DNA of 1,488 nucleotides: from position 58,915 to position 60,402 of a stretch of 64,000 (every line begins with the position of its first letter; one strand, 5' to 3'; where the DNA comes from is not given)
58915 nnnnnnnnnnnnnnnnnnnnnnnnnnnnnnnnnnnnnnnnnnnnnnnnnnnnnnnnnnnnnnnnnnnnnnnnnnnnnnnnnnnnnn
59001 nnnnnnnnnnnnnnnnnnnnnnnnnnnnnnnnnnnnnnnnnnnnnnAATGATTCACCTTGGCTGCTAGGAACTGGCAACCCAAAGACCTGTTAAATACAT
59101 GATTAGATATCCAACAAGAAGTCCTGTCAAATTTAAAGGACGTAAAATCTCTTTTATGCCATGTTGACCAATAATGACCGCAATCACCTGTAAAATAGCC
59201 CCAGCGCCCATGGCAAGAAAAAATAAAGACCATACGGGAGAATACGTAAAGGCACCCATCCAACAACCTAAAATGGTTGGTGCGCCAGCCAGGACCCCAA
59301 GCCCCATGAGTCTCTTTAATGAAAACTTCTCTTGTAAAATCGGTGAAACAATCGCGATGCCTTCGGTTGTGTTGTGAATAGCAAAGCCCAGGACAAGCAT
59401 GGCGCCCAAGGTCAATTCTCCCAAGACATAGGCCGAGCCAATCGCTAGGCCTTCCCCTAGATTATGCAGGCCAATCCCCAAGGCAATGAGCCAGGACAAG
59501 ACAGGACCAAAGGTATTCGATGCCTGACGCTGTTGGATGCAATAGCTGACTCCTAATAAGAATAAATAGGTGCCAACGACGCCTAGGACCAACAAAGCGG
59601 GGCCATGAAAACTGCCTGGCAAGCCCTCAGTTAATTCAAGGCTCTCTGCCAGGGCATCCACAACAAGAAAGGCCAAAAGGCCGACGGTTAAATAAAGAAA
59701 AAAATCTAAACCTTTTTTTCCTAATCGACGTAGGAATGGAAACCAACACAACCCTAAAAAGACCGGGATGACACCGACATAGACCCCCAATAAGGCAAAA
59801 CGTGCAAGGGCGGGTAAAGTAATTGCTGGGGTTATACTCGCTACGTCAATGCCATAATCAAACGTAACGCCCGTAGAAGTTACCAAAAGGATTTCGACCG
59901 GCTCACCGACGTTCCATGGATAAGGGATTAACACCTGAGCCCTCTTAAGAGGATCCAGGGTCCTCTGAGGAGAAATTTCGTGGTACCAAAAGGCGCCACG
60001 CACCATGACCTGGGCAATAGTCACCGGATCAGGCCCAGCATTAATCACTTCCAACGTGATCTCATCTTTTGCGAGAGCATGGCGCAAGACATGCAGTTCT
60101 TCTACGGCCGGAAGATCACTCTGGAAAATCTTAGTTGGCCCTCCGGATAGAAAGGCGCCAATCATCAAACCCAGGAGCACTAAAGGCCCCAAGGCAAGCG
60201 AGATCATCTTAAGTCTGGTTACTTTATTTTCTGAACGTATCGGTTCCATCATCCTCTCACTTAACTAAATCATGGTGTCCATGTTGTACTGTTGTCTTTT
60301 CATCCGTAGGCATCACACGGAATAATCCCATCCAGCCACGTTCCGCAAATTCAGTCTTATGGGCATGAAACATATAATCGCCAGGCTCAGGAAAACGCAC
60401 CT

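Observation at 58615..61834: Fur-family regulator + two-domain multicopper oxidase + extended ZIP permease + anchored cupredoxin: candidate oxidase-coupled metal transport operon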

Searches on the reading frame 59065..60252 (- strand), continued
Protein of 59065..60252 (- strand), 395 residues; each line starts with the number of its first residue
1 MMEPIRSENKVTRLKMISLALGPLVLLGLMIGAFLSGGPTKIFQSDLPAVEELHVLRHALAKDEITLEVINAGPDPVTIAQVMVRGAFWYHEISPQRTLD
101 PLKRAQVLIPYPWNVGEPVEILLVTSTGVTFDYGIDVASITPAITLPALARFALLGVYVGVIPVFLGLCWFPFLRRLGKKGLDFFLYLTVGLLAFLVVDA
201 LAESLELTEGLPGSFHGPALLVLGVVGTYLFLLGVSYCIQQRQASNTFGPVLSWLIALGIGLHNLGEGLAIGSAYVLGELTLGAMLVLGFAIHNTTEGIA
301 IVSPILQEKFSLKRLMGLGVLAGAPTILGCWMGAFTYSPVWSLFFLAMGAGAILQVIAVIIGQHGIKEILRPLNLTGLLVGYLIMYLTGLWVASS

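Call 98: search_protein_families(library=ncbifam, proteins=[L064:4136-4855:+, L084:9256-9912:+, L087:4973-5671:-, L092:3783-4460:+, L093:7255-7914:+, L095:2872-3528:-, L014:7645-8985:+, L093:4080-4901:+, L095:3691-4974:+], max_evalue=0.00001)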
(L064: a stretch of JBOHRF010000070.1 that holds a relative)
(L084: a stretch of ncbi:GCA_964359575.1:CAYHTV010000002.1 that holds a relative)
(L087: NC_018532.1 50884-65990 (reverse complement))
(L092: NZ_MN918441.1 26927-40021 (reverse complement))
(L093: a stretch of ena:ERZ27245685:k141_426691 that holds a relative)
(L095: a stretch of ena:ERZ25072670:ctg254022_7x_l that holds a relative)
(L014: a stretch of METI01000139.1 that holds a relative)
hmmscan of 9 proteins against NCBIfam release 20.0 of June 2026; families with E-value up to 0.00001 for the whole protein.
L064:4136-4855:+ (239 aa): 4 families
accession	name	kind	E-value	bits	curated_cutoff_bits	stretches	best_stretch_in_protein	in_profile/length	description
NF047407.1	TransRegMntRTherm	equivalog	2.8e-54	184.2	350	1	5-216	9-225/227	manganese-dependent transcriptional regulator MntR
NF053665.1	TransRegDtxRActin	equivalog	6.5e-23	81.4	290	1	6-132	8-134/233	iron-dependent transcriptional repressor DtxR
NF008273.0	PRK11050.1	equivalog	4.7e-20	71.8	153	1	6-118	38-149/156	manganese-binding transcriptional regulator MntR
NF003025.0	PRK03902.1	equivalog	8e-17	61.6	138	1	1-117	1-116/142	transcriptional regulator MntR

L084:9256-9912:+ (218 aa): 4 families
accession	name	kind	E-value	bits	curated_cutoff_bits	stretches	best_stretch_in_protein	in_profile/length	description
NF047407.1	TransRegMntRTherm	equivalog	2.6e-59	200.6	350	1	4-216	7-224/227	manganese-dependent transcriptional regulator MntR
NF053665.1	TransRegDtxRActin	equivalog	4.7e-29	101.5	290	1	8-214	9-229/233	iron-dependent transcriptional repressor DtxR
NF003025.0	PRK03902.1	equivalog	1.7e-26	93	138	1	3-116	2-114/142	transcriptional regulator MntR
NF008273.0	PRK11050.1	equivalog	1.7e-21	76.5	153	1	5-111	36-141/156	manganese-binding transcriptional regulator MntR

L087:4973-5671:- (232 aa): 4 families
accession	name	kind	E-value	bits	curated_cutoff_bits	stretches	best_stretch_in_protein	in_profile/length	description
NF047407.1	TransRegMntRTherm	equivalog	6.8e-54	182.9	350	1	5-223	5-225/227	manganese-dependent transcriptional regulator MntR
NF053665.1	TransRegDtxRActin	equivalog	1.5e-27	96.6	290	1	11-194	9-204/233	iron-dependent transcriptional repressor DtxR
NF008273.0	PRK11050.1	equivalog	3.2e-18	65.8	153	1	11-122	39-148/156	manganese-binding transcriptional regulator MntR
NF003025.0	PRK03902.1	equivalog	5.8e-15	55.6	138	1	8-121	4-115/142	transcriptional regulator MntR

L092:3783-4460:+ (225 aa): 4 families
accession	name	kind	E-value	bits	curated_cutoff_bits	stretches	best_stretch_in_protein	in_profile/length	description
NF047407.1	TransRegMntRTherm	equivalog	1.1e-63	214.9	350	1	2-192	6-201/227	manganese-dependent transcriptional regulator MntR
NF053665.1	TransRegDtxRActin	equivalog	2.8e-27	95.7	290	1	6-215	8-228/233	iron-dependent transcriptional repressor DtxR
NF003025.0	PRK03902.1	equivalog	2.4e-19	69.8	138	1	1-117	1-115/142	transcriptional regulator MntR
NF008273.0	PRK11050.1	equivalog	9.3e-18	64.4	153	1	4-111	36-141/156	manganese-binding transcriptional regulator MntR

L093:7255-7914:+ (219 aa): 4 families
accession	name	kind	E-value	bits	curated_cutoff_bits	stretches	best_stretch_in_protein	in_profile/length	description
NF047407.1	TransRegMntRTherm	equivalog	2.7e-60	203.9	350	1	3-218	7-227/227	manganese-dependent transcriptional regulator MntR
NF053665.1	TransRegDtxRActin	equivalog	2.7e-29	102.3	290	1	5-214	7-230/233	iron-dependent transcriptional repressor DtxR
NF003025.0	PRK03902.1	equivalog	2.7e-26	92.3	138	1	1-110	1-109/142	transcriptional regulator MntR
NF008273.0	PRK11050.1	equivalog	5.9e-22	78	153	1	4-114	36-145/156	manganese-binding transcriptional regulator MntR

L095:2872-3528:- (218 aa): 4 families
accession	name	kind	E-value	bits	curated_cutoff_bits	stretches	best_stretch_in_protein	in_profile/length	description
NF047407.1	TransRegMntRTherm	equivalog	3.2e-48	164.3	350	1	4-191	8-200/227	manganese-dependent transcriptional regulator MntR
NF053665.1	TransRegDtxRActin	equivalog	4.3e-24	85.2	290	1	5-215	7-228/233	iron-dependent transcriptional repressor DtxR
NF003025.0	PRK03902.1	equivalog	1.1e-18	67.6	138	1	1-124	1-121/142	transcriptional regulator MntR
NF008273.0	PRK11050.1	equivalog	3.8e-17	62.4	153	1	4-120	36-149/156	manganese-binding transcriptional regulator MntR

L014:7645-8985:+ (446 aa): 3 families
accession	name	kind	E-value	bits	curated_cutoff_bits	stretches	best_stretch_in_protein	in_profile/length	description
NF001923.0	PRK00701.1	subfamily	4.8e-170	566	430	1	33-443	19-437/439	Mn(2+) uptake NRAMP transporter MntH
TIGR01197.1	nramp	subfamily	5.8e-108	361.6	272.5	1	45-410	1-390/390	metal ion transporter, metal ion (Mn2+/Fe2+) transporter (Nramp) family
NF037982.1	Nramp_1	equivalog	8.8e-88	295.2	50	1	52-409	1-404/404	Nramp family divalent metal transporter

L093:4080-4901:+ (273 aa): 0 families

L095:3691-4974:+ (427 aa): 1 family
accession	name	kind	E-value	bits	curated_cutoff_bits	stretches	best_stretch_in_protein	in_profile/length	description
NF051888.1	porinAaxAChlmd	equivalog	5.6e-06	25.6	600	0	208-424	232-437/440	porin AaxA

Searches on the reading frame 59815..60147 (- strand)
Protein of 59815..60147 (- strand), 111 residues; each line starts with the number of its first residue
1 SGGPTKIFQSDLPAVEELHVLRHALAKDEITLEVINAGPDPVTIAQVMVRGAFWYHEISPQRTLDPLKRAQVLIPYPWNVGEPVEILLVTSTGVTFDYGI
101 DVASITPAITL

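Call 62: predict_structure(alignment_id=A4)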
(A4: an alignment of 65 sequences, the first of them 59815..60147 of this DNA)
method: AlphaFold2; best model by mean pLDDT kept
length: 111 residues; sequences in the alignment: 65
mean_pLDDT: 91.8   pTM: 0.80
mean pLDDT of the five models: 91.8, 89.7, 88.9, 88.8, 87.0
residues with pLDDT >= 90: 91; 70-90: 8; 50-70: 11; < 50: 1
segments of 3 or more residues with pLDDT < 50: none
pLDDT, mean of each block of 10 residues (from residue 1): 56 86 97 98 98 98 98 97 98 97 90 68
secondary structure, 60 per line:
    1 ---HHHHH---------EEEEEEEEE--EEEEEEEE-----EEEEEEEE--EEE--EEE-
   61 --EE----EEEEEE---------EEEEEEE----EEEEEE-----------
elements in order: H4-8 E18-26 E29-36 E42-49 E52-54 E57-59 E69-74 E84-90 E95-100

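Call 63: search_protein_representatives(protein=window:59815-60147:-)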
Query: 111 residues. Proteins with E-value up to 0.001 (for the whole library): 443; up to 1e-10: 148; up to 1e-30: 3. The best 150 are listed.
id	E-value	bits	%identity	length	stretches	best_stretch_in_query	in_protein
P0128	7.8e-50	183.5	80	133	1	1-103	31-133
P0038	6.3e-41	154.8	65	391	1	3-109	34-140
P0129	5.4e-34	132.5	67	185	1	15-110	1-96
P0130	1.4e-26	108.7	54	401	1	3-109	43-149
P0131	2.6e-26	107.8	59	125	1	15-89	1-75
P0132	3.0e-24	101.1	49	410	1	6-108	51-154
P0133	8.7e-24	99.7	52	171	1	10-104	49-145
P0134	1.1e-23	99.4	51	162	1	3-108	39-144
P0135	1.6e-22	95.5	55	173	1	4-98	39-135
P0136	4.1e-22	94.3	46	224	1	3-109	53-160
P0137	4.7e-22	94.1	47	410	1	3-107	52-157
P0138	9.1e-22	93.1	47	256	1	3-108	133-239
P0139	1.1e-21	92.9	51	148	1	4-104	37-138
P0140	1.4e-21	92.5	51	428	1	3-107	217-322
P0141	7.6e-21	90.2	42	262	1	3-108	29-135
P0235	1.4e-12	63.5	40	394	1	3-108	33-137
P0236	1.9e-12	63.2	35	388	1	14-108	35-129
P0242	2.5e-12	62.8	40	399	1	11-109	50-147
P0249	1.1e-11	60.6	32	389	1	10-108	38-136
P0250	1.2e-11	60.6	40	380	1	4-104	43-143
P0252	1.4e-11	60.4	36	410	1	14-109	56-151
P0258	1.9e-11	59.9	39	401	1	17-101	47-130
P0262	3.3e-11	59.1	34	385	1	16-110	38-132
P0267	5.8e-11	58.3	36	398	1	6-108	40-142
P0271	8.0e-11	57.9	36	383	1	6-108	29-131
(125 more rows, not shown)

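Call 72: list_cluster_members(proteins=[P0236, P0249, P0262, P0267, P0271, P0252, P0258, P0235, P0242, P0250])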
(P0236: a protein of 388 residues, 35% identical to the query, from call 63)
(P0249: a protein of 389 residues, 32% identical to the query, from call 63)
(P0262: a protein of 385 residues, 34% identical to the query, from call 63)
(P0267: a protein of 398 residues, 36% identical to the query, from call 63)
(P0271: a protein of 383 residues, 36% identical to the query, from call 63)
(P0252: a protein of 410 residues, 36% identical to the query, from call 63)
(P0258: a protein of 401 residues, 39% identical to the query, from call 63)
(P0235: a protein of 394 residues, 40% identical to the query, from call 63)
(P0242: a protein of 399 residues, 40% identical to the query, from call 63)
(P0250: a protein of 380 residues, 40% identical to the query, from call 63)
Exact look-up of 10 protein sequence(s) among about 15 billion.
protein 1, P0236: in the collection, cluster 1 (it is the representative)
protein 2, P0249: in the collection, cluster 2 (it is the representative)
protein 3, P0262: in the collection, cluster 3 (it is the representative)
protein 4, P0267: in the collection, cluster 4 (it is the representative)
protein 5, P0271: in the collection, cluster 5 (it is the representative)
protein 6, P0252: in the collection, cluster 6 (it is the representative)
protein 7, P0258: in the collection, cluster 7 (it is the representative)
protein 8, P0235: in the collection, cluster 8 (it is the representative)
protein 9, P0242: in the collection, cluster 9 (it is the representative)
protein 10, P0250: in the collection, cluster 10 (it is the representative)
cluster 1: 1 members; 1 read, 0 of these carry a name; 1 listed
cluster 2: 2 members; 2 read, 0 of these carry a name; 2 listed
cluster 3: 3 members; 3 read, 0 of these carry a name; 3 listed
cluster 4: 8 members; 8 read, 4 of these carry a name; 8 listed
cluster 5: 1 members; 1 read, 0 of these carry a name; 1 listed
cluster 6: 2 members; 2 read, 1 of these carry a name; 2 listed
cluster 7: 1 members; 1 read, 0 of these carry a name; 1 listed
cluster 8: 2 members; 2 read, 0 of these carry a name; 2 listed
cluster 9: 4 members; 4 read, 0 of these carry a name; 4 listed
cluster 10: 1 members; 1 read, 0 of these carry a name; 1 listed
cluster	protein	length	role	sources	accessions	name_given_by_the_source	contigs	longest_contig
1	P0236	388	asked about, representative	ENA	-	-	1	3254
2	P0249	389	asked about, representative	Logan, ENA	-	-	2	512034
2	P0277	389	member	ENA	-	-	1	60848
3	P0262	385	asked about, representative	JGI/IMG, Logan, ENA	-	-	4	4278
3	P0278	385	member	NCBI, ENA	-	-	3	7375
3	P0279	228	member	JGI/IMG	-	-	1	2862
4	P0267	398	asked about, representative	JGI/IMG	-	zinc transporter, ZIP family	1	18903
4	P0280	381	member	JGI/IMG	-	ZIP family zinc transporter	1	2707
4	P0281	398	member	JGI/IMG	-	ZIP family zinc transporter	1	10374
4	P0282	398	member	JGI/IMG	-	zinc transporter, ZIP family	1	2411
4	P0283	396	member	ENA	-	-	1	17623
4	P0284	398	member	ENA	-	-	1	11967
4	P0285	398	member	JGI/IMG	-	-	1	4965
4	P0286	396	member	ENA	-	-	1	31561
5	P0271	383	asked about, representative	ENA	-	-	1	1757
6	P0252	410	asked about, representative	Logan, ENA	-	-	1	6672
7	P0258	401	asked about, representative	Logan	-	-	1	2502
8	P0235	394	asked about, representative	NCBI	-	-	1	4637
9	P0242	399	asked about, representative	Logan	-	-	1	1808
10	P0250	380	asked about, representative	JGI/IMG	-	-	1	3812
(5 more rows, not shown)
